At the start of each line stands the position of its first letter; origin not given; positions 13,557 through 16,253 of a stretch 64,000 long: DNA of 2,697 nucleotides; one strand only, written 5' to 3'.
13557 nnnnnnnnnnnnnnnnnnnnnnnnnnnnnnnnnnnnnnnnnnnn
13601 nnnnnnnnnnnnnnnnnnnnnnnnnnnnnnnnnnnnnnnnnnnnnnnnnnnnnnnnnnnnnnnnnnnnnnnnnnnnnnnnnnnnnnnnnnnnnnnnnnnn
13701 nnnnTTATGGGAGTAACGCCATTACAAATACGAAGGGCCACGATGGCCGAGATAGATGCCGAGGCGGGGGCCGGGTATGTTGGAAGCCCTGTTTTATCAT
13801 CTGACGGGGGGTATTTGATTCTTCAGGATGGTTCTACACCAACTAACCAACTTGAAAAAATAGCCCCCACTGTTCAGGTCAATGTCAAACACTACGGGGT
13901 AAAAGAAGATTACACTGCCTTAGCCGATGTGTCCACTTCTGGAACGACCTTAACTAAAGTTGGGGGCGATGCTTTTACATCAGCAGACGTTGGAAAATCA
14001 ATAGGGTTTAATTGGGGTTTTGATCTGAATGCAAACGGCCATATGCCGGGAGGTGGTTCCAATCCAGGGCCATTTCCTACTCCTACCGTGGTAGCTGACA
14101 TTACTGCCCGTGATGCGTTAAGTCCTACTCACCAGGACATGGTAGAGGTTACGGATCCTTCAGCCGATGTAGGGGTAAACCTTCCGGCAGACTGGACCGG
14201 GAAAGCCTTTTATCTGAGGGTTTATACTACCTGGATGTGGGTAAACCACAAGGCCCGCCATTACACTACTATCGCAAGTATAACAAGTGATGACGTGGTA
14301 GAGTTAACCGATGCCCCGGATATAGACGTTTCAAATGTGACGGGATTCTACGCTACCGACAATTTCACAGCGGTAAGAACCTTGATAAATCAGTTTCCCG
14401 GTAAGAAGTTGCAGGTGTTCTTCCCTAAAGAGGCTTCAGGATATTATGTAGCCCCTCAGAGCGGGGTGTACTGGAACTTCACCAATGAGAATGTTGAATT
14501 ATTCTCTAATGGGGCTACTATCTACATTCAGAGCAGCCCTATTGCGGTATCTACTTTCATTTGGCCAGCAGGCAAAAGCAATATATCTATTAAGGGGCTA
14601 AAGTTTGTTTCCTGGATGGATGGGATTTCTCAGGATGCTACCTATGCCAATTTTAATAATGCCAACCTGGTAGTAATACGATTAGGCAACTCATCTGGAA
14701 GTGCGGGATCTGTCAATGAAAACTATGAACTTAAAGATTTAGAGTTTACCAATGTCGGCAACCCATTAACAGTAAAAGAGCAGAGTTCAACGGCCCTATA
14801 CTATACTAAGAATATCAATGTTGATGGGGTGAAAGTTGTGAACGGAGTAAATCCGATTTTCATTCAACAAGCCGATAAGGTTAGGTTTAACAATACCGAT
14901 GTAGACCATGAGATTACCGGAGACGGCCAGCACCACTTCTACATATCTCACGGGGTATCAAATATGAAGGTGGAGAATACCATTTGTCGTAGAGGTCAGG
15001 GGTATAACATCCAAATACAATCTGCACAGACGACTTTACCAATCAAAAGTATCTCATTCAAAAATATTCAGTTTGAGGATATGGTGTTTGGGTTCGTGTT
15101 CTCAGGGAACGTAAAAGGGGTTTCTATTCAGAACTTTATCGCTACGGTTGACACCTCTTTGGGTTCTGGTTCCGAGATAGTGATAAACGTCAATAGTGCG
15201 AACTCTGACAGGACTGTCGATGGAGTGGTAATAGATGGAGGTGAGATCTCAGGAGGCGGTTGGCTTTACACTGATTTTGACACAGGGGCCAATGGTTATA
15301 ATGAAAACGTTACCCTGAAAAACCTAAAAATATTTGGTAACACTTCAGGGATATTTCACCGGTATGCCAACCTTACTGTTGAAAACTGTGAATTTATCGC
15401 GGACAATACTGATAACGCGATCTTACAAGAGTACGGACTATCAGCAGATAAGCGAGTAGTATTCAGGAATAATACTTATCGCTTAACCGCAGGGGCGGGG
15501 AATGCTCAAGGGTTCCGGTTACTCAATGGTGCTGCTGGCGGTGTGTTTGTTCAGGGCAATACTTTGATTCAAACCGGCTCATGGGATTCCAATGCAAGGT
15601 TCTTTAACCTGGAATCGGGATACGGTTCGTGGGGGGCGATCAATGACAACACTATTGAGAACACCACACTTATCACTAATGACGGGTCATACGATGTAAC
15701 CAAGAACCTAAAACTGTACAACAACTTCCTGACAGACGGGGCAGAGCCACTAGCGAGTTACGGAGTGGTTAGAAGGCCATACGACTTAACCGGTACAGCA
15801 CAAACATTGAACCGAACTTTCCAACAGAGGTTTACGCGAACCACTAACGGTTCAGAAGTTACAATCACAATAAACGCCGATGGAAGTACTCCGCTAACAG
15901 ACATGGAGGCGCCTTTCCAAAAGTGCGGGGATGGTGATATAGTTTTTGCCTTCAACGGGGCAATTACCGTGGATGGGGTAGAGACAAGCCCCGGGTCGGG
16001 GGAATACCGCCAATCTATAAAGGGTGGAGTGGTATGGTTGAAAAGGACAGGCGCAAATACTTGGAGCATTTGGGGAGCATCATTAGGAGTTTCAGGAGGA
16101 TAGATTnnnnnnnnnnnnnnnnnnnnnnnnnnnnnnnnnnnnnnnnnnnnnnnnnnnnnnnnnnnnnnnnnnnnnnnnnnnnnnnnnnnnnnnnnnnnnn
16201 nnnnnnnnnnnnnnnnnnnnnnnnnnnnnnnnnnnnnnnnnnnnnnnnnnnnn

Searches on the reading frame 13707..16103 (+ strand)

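Call 68: search_protein_families(library=phrogs, proteins=[window:13707-16103:+], max_evalue=0.001)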
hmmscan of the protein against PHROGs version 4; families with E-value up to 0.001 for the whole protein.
window:13707-16103:+ (798 aa): 1 family
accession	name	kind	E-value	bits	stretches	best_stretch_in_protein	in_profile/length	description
phrog_7946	-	unknown function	3.5e-05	24.4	1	126-180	68-117/186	-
